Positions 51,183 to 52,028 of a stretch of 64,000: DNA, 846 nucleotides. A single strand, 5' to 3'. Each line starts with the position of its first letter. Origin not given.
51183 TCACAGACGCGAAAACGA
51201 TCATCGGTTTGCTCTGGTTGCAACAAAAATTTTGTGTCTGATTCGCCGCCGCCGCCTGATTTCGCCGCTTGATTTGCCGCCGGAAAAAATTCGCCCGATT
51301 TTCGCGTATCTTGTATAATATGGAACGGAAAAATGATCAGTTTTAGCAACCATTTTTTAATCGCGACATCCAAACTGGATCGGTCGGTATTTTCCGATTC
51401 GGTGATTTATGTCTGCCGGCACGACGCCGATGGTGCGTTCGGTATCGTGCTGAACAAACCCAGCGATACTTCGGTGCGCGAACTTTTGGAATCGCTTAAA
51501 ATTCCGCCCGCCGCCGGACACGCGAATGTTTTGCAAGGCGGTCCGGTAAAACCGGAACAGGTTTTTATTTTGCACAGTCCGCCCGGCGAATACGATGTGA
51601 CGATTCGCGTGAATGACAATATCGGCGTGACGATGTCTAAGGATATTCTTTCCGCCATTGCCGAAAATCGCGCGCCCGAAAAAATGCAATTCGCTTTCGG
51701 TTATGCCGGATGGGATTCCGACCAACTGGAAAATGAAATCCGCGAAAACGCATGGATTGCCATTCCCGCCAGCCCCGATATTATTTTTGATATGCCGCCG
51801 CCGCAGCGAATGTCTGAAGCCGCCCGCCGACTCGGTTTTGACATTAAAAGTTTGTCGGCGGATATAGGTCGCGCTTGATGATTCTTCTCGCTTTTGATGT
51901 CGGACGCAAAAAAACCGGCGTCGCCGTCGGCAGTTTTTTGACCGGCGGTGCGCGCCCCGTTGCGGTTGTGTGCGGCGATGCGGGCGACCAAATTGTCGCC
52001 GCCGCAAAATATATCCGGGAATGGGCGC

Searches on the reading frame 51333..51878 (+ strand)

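Call 7: search_protein_families(library=pfam, proteins=[window:51333-51878:+], max_evalue=0.001)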
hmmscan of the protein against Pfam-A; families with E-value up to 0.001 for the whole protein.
window:51333-51878:+ (181 aa): 1 family
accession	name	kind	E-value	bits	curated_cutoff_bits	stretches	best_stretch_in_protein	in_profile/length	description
PF02622.21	DUF179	-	3.3e-46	157.6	27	1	15-168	3-157/157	AlgH-like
